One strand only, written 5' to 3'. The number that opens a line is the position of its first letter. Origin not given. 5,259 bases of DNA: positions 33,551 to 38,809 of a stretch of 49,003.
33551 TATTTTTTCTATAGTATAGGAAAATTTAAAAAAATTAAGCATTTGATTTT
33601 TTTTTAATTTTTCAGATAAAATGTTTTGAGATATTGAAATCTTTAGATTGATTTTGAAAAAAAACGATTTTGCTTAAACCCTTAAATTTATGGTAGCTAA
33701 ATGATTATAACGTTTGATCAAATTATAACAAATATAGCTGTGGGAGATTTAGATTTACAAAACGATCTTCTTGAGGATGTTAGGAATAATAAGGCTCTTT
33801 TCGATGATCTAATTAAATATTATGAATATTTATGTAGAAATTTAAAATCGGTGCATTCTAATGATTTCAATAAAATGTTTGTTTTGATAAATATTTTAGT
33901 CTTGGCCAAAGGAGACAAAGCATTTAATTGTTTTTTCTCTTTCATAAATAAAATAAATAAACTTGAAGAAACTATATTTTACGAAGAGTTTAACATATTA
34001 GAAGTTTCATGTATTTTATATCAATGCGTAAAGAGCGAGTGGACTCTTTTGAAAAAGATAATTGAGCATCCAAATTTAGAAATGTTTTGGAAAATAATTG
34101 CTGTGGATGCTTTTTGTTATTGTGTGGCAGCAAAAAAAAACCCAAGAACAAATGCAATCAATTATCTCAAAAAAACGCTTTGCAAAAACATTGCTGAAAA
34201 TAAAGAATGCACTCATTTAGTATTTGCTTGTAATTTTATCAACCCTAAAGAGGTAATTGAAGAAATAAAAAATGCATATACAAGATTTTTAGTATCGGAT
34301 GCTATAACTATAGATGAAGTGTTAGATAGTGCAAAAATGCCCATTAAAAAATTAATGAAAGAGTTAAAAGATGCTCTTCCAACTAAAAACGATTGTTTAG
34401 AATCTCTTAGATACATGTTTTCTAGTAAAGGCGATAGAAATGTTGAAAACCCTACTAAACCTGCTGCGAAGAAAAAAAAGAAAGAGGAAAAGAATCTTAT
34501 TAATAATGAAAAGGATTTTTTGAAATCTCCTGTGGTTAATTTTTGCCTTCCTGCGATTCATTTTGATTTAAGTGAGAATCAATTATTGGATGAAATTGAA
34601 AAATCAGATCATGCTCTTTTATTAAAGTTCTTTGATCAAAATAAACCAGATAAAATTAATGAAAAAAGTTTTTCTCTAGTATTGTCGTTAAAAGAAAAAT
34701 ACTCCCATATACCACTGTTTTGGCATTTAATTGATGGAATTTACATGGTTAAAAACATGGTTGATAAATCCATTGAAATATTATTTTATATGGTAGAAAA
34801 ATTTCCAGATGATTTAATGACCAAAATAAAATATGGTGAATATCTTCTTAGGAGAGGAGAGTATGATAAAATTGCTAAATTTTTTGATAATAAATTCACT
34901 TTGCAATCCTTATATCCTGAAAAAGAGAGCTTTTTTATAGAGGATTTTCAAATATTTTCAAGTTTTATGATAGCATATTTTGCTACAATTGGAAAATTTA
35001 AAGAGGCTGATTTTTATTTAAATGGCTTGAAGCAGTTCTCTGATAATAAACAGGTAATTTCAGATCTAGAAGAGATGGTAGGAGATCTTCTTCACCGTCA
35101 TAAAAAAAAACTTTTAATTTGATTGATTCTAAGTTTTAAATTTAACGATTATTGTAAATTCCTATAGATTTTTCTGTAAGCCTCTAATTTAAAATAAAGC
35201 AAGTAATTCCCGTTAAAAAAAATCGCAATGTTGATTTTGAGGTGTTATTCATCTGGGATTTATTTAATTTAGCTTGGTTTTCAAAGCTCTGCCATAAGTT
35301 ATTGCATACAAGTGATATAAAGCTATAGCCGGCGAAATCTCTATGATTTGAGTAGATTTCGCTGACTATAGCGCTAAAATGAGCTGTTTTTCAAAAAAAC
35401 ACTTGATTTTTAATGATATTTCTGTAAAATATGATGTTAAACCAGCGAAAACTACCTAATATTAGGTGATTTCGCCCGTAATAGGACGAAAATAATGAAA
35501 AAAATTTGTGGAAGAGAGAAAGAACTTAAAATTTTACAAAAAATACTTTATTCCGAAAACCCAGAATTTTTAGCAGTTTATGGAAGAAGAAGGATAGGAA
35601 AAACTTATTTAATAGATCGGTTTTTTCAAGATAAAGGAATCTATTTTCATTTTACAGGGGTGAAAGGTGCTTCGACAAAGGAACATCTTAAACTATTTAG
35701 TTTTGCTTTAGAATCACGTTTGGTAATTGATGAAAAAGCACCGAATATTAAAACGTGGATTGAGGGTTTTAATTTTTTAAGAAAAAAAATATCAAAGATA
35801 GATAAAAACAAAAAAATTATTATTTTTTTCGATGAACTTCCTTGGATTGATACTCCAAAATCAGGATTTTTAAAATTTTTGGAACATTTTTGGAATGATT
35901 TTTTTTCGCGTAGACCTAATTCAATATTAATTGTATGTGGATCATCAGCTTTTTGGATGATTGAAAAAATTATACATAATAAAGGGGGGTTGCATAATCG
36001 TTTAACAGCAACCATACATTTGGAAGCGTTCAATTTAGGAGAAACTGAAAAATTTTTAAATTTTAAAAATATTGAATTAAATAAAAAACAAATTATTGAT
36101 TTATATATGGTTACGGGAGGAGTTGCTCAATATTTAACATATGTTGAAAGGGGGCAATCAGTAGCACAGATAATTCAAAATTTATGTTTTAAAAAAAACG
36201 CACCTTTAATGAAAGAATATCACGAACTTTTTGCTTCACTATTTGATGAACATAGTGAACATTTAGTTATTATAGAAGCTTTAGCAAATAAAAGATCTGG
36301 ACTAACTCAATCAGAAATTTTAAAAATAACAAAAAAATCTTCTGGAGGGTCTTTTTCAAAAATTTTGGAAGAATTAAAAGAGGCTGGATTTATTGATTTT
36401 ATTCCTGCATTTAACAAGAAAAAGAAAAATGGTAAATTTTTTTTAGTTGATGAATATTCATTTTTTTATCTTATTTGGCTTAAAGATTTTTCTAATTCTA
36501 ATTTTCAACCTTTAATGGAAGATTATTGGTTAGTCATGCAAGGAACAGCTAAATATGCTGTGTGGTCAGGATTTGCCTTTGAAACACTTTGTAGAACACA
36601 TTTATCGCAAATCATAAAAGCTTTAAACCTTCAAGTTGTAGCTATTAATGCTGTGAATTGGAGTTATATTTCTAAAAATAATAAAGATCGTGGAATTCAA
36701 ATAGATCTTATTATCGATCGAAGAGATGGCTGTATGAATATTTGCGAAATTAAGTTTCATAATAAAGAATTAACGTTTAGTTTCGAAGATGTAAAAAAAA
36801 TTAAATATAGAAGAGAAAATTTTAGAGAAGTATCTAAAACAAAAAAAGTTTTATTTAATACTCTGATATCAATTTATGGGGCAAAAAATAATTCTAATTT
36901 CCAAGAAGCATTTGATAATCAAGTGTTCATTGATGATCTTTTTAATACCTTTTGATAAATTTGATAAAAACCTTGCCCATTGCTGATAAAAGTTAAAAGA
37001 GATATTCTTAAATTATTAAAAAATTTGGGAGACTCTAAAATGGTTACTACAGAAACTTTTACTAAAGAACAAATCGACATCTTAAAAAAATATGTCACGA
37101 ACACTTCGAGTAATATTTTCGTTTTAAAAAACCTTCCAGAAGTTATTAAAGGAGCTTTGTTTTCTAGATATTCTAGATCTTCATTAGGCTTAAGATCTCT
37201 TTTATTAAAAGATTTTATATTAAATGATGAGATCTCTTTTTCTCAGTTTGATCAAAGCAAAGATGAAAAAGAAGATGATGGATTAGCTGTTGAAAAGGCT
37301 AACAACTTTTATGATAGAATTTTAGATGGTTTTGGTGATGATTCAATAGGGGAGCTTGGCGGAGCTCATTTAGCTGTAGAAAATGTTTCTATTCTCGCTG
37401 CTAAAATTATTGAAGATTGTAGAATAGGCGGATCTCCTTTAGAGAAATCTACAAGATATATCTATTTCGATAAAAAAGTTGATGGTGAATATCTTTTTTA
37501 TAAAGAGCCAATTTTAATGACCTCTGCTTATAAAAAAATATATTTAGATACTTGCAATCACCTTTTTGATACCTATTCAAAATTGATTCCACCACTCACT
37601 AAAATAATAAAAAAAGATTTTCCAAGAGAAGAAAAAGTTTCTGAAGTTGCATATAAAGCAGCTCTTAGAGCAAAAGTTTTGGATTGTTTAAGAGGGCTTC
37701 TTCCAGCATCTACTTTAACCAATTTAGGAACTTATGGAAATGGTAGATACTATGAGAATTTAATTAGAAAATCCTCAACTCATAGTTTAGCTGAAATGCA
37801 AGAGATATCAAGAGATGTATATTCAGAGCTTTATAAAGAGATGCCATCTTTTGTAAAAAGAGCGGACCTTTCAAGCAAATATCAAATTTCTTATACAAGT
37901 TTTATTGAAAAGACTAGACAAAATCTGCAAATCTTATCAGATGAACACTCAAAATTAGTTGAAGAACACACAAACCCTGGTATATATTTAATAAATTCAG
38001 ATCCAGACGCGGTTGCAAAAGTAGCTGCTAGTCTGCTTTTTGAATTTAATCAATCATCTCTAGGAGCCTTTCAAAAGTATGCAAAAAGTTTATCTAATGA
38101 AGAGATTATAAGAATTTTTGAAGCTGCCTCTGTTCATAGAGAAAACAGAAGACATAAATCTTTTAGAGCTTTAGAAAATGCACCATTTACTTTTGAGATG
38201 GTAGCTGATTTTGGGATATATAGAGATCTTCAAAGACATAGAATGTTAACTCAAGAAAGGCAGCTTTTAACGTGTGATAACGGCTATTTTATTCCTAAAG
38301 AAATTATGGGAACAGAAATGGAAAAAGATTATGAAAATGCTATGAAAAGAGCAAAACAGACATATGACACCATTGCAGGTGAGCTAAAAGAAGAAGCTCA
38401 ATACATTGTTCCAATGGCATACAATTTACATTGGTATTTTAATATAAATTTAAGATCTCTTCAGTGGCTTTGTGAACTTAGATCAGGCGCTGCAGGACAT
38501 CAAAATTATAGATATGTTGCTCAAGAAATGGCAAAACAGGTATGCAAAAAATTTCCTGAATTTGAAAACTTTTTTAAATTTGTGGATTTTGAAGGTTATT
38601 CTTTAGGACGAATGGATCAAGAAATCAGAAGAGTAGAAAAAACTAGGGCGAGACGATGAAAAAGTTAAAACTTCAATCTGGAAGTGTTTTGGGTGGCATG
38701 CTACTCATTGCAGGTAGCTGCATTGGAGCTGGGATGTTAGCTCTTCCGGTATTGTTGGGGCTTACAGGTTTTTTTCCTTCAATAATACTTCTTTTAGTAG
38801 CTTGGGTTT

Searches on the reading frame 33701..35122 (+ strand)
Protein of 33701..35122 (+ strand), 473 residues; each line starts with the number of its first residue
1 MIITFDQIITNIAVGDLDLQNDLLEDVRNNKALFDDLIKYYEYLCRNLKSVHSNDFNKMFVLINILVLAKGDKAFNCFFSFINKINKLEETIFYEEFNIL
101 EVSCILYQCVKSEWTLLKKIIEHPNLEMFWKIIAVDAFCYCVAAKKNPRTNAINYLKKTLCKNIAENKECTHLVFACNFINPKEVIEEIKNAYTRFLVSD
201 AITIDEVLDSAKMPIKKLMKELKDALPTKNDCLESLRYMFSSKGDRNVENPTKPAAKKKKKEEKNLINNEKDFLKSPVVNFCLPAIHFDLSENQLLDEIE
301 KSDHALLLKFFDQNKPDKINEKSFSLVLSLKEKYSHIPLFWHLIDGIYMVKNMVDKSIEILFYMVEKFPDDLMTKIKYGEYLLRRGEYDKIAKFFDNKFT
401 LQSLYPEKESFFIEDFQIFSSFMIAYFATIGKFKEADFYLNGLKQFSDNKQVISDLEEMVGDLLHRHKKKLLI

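Call 11: search_protein_families(library=pfam, proteins=[window:33701-35122:+], max_evalue=0.01)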
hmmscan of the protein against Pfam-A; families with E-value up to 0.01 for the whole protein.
window:33701-35122:+ (473 aa): 1 family
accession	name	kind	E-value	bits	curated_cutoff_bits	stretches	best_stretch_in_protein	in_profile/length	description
PF06685.17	DUF1186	-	2.7e-07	30.8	22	1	72-225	72-227/247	Protein of unknown function (DUF1186)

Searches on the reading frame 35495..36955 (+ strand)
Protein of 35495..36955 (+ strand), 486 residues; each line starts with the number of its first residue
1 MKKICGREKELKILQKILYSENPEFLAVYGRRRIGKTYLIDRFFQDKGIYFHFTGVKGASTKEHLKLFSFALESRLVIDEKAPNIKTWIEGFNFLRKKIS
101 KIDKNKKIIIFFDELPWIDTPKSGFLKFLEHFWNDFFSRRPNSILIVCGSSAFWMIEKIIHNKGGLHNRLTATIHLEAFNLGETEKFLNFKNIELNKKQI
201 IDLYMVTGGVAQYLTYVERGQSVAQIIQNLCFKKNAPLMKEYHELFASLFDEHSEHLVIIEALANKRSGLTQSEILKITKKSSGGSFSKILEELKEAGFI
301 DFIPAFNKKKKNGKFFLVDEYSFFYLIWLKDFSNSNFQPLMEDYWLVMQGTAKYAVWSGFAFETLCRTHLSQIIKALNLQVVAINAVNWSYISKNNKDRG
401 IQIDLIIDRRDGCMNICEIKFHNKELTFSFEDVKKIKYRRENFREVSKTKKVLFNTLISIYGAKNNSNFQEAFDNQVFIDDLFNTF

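Call 11: search_protein_families(library=pfam, proteins=[window:35495-36955:+], max_evalue=0.01)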
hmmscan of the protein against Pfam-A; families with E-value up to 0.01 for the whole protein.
window:35495-36955:+ (486 aa): 7 families
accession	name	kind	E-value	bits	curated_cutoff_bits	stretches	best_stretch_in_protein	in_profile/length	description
PF01637.24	ATPase_2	-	3.4e-19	70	33.2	1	7-216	4-224/225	ATPase domain predominantly from Archaea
PF13173.12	AAA_14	-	4.9e-07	30.2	27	1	24-163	3-111/129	AAA domain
PF13191.12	AAA_16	-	1e-05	26.5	32.6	1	4-128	2-154/167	AAA ATPase domain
PF03008.20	DUF234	-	0.00063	20.5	22.5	1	353-428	27-92/100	Archaea bacterial proteins of unknown function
PF00004.35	AAA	-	0.0032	18.3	21.2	0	28-147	3-106/131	ATPase family associated with various cellular activities (AAA)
PF12802.13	MarR_2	-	0.0042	17.7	27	1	258-302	9-52/61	MarR family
PF13401.12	AAA_22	-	0.0064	17.3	27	0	22-143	4-117/130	AAA domain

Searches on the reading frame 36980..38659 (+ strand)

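Call 67: search_protein_families(library=pfam, proteins=[window:36980-38659:+], max_evalue=0.0001)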
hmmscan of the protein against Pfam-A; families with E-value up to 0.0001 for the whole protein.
window:36980-38659:+ (559 aa): 1 family
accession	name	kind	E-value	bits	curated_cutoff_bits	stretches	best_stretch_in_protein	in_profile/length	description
PF02511.20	Thy1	-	8.4e-47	159.9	24.8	2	341-527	8-191/191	Thymidylate synthase complementing protein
